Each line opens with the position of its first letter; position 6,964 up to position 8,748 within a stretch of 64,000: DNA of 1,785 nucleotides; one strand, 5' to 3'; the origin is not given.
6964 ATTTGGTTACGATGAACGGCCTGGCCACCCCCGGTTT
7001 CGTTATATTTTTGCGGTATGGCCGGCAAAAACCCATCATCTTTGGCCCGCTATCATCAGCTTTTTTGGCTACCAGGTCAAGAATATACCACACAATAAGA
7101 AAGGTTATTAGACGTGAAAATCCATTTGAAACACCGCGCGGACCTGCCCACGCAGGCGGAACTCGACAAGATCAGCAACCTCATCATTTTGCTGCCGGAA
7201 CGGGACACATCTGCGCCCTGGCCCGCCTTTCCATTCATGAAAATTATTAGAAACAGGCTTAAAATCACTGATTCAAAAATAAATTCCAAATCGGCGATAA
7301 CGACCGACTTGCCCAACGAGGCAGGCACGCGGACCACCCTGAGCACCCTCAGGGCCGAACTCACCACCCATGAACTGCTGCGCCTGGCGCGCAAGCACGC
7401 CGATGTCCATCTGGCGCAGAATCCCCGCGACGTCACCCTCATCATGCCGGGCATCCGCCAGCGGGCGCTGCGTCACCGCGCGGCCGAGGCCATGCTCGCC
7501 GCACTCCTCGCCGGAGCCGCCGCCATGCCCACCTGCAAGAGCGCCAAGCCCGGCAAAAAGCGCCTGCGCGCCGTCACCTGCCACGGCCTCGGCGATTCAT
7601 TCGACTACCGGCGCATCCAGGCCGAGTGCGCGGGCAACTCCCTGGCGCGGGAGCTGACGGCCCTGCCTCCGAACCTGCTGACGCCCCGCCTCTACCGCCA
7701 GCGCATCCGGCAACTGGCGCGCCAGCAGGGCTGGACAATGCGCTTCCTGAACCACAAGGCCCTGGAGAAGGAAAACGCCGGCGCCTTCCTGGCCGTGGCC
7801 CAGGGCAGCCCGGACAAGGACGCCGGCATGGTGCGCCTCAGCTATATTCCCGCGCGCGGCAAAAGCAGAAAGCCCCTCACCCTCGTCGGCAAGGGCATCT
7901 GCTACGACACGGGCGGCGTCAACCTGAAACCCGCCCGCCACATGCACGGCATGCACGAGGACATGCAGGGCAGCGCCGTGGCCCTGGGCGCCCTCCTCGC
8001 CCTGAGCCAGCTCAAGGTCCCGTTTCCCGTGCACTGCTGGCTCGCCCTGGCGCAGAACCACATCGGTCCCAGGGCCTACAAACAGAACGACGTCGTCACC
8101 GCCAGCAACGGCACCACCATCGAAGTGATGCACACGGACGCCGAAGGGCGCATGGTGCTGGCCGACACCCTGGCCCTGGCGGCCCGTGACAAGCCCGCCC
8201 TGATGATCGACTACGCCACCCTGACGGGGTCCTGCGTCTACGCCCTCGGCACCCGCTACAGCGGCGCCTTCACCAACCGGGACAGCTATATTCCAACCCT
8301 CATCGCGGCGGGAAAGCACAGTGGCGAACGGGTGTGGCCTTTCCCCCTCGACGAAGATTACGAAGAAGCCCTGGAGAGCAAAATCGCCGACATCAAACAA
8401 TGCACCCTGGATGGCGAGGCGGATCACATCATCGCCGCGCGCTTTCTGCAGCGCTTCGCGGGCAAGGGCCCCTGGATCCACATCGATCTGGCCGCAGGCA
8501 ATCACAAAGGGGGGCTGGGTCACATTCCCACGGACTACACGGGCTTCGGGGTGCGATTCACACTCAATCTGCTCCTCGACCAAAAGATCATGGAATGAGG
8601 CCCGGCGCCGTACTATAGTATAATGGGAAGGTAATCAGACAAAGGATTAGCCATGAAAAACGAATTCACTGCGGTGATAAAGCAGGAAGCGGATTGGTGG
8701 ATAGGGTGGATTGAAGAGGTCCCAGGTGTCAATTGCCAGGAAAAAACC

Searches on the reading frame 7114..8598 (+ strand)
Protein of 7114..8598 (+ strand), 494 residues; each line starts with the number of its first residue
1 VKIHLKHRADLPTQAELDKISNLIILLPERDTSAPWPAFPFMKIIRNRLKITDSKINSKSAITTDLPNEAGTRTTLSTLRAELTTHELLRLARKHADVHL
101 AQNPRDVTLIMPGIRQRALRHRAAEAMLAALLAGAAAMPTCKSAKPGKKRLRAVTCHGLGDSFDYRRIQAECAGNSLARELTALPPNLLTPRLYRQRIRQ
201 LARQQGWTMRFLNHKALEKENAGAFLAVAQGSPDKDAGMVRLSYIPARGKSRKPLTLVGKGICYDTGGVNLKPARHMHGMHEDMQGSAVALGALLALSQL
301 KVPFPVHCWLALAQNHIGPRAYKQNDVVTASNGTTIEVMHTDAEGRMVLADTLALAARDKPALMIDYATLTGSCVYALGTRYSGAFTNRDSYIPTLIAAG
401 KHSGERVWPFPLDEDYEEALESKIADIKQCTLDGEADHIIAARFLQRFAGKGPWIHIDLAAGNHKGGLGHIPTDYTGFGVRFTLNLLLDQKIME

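Call 66: search_protein_families(library=pfam, proteins=[window:7114-8598:+])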
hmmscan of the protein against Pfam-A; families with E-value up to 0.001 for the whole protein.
window:7114-8598:+ (494 aa): 1 family
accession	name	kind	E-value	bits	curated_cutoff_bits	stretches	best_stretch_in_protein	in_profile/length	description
PF00883.26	Peptidase_M17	-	3.5e-104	348.9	25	1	177-482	2-308/310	Cytosol aminopeptidase family, catalytic domain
